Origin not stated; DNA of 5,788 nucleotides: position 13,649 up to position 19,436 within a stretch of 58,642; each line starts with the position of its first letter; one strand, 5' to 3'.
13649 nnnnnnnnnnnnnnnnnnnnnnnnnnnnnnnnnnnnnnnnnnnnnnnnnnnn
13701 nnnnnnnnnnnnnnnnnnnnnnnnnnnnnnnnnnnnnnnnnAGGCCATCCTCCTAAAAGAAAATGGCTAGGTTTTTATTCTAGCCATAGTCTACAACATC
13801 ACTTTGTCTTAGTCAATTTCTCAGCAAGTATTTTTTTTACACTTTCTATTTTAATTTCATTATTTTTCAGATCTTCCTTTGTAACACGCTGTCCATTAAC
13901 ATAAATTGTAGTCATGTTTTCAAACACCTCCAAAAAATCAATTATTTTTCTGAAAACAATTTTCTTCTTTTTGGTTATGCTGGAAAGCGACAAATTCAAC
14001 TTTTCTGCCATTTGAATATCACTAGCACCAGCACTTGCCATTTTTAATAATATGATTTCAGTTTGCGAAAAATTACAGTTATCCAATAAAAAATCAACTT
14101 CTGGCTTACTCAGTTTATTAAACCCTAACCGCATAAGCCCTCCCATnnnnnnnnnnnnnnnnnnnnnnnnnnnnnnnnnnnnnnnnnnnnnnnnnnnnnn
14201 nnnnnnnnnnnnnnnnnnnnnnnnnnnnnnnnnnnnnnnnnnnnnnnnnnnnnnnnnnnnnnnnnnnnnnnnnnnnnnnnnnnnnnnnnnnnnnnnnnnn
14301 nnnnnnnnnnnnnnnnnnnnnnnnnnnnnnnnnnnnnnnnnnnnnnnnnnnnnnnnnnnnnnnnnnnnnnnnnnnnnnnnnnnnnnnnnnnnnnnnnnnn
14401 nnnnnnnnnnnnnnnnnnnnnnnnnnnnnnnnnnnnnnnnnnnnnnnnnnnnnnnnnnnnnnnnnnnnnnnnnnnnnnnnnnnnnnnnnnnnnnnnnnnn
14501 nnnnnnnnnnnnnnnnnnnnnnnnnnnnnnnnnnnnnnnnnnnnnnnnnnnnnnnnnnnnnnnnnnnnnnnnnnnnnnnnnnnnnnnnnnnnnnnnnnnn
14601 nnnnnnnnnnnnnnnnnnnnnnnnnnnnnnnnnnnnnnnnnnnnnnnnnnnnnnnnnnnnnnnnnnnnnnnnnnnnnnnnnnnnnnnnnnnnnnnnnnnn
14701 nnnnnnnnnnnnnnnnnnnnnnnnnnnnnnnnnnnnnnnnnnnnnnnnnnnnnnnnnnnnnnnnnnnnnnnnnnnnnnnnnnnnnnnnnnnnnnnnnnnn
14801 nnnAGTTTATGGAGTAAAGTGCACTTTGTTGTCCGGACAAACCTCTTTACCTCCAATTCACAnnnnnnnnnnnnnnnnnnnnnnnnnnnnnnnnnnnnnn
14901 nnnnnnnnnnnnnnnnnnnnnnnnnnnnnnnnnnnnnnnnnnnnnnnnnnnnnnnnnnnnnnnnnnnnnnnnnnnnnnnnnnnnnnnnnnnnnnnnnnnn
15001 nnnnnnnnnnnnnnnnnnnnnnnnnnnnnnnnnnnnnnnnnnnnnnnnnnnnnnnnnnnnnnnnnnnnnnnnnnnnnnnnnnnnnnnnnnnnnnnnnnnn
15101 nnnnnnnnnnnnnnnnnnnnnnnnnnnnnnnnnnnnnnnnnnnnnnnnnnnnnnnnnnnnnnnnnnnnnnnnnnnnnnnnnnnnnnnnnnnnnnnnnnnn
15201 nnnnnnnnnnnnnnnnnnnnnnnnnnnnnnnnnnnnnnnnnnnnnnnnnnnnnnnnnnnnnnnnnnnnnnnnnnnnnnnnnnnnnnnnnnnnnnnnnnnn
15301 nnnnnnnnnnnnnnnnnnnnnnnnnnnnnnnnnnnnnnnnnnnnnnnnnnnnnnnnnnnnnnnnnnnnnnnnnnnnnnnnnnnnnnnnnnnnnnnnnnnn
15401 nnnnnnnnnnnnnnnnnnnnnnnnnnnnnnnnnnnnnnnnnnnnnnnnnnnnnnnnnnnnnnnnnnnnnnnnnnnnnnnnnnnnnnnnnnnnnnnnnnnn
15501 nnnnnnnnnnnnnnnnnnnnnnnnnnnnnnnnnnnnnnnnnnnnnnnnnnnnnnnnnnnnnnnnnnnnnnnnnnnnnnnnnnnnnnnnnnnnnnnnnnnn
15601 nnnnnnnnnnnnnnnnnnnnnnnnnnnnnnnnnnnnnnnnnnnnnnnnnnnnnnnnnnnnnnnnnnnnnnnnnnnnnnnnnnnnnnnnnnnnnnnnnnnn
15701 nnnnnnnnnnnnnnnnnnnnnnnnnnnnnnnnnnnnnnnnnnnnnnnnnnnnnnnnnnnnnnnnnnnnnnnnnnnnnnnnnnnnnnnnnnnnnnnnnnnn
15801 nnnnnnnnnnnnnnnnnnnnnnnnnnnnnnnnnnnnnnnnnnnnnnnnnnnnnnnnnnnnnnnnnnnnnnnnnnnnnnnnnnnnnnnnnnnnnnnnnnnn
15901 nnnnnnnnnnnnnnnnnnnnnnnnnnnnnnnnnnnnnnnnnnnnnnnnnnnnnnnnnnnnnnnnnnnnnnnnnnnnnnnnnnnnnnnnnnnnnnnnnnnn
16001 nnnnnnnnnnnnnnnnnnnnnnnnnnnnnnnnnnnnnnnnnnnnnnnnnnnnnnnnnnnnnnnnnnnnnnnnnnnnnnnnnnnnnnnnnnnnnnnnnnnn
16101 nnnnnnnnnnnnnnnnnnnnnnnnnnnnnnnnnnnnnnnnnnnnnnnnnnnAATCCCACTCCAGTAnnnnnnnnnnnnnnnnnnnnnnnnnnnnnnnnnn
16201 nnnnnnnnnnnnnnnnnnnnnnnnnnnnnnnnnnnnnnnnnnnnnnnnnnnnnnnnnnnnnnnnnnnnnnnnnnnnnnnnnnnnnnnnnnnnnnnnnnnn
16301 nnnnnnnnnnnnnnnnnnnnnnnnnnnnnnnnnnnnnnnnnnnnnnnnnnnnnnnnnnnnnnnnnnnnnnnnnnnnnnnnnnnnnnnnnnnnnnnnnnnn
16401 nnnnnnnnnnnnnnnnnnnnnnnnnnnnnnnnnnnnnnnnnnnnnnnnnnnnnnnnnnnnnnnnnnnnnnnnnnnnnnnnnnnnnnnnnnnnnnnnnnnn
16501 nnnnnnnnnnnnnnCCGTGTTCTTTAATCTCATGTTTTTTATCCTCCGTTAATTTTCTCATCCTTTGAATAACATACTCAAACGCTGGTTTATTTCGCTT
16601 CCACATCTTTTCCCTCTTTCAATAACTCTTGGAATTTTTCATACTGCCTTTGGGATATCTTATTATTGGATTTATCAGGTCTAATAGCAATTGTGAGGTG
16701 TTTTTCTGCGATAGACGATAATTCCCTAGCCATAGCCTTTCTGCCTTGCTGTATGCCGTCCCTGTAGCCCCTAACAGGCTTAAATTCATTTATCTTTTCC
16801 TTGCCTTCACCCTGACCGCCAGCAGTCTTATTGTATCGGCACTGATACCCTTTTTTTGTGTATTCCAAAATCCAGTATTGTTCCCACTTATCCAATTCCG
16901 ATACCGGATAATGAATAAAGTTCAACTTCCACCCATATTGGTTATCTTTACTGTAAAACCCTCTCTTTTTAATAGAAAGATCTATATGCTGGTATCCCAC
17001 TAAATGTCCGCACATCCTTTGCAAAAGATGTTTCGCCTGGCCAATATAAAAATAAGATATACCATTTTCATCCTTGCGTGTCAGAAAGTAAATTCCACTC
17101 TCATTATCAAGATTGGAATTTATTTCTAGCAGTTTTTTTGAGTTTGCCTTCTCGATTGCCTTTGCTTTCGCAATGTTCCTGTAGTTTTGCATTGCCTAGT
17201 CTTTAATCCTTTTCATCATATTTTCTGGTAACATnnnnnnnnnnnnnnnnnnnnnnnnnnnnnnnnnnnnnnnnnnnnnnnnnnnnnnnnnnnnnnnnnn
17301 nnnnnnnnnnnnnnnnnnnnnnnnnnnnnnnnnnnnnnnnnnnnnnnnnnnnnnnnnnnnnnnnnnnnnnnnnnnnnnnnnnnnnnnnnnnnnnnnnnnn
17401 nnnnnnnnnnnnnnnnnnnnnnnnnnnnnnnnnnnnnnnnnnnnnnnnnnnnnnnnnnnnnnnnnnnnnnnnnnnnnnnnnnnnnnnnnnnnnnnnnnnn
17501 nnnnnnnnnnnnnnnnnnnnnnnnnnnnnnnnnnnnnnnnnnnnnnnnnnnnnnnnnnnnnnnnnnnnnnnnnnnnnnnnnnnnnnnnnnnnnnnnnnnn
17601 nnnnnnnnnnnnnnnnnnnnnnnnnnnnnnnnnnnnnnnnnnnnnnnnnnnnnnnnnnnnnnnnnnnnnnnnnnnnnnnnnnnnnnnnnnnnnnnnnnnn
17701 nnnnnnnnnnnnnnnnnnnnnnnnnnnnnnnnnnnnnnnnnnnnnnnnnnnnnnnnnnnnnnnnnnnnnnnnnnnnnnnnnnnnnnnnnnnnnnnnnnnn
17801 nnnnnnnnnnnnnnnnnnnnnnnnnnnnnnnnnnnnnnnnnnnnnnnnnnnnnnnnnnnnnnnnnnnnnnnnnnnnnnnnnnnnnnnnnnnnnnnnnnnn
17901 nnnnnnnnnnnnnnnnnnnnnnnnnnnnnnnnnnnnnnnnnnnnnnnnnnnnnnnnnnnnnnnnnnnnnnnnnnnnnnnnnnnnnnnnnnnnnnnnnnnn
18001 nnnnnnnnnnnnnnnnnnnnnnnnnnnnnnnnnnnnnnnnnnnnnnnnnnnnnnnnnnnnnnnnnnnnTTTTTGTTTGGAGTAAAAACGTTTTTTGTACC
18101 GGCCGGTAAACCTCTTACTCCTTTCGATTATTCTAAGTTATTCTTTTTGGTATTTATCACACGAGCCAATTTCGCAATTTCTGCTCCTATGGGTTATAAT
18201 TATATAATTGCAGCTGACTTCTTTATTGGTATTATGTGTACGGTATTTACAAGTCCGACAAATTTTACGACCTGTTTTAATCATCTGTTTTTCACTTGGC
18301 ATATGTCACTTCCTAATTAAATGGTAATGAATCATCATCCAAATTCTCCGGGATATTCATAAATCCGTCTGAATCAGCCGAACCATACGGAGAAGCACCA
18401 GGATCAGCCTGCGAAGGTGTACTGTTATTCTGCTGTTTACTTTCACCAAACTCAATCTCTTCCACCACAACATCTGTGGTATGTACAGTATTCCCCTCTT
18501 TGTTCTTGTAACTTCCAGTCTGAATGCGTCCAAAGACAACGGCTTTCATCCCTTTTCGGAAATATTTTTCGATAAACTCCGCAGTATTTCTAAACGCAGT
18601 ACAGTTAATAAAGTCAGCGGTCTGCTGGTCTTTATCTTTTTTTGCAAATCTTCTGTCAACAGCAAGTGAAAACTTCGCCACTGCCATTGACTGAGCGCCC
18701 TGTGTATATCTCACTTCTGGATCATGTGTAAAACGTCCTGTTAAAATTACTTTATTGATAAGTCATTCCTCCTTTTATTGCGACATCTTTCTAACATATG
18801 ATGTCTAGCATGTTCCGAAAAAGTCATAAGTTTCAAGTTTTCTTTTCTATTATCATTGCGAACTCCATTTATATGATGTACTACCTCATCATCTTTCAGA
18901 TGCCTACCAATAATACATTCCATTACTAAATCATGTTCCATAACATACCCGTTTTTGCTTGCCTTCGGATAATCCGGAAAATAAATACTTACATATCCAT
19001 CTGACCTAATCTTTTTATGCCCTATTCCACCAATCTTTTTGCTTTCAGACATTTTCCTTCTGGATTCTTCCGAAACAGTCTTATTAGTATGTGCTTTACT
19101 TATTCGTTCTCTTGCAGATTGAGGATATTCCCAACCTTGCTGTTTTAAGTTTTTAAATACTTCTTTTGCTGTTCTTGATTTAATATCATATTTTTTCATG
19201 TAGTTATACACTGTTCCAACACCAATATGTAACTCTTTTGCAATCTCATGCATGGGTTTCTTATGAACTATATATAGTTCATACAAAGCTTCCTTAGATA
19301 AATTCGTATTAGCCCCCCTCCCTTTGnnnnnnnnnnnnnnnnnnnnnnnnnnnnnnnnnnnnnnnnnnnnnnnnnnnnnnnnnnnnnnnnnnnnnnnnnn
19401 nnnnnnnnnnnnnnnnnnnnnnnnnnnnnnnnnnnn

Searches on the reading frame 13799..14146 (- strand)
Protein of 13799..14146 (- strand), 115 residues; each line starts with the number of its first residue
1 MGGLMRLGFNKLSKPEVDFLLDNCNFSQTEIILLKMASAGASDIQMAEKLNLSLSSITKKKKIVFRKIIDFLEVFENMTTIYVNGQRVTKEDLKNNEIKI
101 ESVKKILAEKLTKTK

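Call 12: search_protein_families(library=pfam, proteins=[window:13799-14146:-], max_evalue=0.01)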
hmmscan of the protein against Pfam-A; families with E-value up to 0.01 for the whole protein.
window:13799-14146:- (115 aa): 1 family
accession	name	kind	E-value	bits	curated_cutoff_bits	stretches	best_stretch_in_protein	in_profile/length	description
PF00196.25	GerE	-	0.0019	18.3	23.5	1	26-68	3-45/57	Bacterial regulatory proteins, luxR family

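Call 13: search_protein_families(library=phrogs, proteins=[window:13799-14146:-], max_evalue=0.001)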
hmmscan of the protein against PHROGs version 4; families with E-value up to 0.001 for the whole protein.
window:13799-14146:- (115 aa): 1 family
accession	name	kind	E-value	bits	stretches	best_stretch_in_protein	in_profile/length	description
phrog_10300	-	transcription regulation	8.9e-06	26.8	1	23-68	118-163/182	transcriptional regulator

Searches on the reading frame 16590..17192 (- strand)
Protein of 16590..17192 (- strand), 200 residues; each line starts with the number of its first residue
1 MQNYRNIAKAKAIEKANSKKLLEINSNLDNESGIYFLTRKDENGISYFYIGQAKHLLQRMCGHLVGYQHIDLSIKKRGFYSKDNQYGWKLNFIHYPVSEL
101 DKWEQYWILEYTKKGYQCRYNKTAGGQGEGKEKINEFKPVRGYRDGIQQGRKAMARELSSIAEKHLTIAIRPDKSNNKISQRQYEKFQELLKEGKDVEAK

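Call 50: search_protein_families(library=phrogs, proteins=[window:16590-17192:-], max_evalue=0.0001)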
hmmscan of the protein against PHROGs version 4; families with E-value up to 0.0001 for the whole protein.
window:16590-17192:- (200 aa): 1 family
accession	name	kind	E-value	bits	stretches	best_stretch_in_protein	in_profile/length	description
phrog_19106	-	unknown function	3.2e-100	335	1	2-196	2-195/197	-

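Call 53: search_protein_families(library=pfam, proteins=[window:16590-17192:-], max_evalue=0.05)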
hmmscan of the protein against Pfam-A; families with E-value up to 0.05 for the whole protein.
window:16590-17192:- (200 aa): 1 family
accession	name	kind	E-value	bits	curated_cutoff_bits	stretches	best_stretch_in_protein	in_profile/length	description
PF01541.30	GIY-YIG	-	0.00014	22.6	22.6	1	32-117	2-78/78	GIY-YIG catalytic domain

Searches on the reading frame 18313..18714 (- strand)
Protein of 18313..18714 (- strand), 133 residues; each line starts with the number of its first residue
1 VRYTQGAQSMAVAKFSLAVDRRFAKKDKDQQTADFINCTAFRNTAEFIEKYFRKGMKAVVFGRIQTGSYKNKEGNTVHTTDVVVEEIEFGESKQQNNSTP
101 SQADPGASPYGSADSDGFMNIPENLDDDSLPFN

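Call 51: search_protein_families(library=phrogs, proteins=[window:18313-18714:-], max_evalue=0.0001)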
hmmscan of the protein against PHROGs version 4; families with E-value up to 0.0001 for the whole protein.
window:18313-18714:- (133 aa): 3 families
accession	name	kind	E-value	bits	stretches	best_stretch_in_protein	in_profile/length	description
phrog_44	-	DNA, RNA and nucleotide metabolism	1.4e-40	140.8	1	2-132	103-228/271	single strand DNA binding protein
phrog_27667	-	DNA, RNA and nucleotide metabolism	2.6e-06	28.6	1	60-105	4-49/61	single strand DNA binding protein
phrog_18107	-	unknown function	4.6e-06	27.7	1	45-133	114-201/201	-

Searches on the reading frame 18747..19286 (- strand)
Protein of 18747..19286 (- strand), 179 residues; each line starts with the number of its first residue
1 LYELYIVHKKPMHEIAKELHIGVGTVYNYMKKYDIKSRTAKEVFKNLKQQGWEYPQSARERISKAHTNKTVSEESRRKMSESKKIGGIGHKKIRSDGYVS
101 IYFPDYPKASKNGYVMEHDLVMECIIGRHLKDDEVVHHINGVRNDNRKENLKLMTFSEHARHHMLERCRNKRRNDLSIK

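Call 51: search_protein_families(library=phrogs, proteins=[window:18747-19286:-], max_evalue=0.0001)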
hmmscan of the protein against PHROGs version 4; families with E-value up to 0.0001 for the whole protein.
window:18747-19286:- (179 aa): 14 families
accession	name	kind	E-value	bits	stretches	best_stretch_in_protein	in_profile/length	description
phrog_7545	-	DNA, RNA and nucleotide metabolism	8e-32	111.6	1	2-173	11-143/160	HNH endonuclease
phrog_10730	-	DNA, RNA and nucleotide metabolism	2.6e-22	80.6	1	90-167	68-145/234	HNH endonuclease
phrog_20891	-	DNA, RNA and nucleotide metabolism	4.6e-22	79.7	1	89-157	128-196/219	HNH endonuclease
phrog_25114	-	unknown function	3e-12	47.7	1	76-166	44-135/156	-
phrog_15471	-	DNA, RNA and nucleotide metabolism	6.5e-12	46.7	1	91-165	11-82/183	HNH endonuclease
phrog_19902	-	DNA, RNA and nucleotide metabolism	2.6e-11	44.7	1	83-163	57-136/221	HNH endonuclease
phrog_21964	-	DNA, RNA and nucleotide metabolism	5.4e-10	40.3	1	62-167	107-216/244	HNH endonuclease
phrog_959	-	DNA, RNA and nucleotide metabolism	5.5e-10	40.2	1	94-170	40-114/138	HNH endonuclease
phrog_99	-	DNA, RNA and nucleotide metabolism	9.8e-10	39.6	1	76-165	128-207/383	HNH endonuclease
phrog_59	-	DNA, RNA and nucleotide metabolism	1.3e-09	38.9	1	83-165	164-237/423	HNH endonuclease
phrog_1271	-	DNA, RNA and nucleotide metabolism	5.2e-07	30.4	1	74-172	241-325/361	HNH endonuclease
phrog_14913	-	DNA, RNA and nucleotide metabolism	9.2e-07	30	1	108-171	33-96/149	HNH endonuclease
phrog_1492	-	DNA, RNA and nucleotide metabolism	9.1e-06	26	1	118-161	115-157/414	HNH endonuclease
phrog_1891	-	DNA, RNA and nucleotide metabolism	1.9e-05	25.2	1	6-164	63-213/255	HNH endonuclease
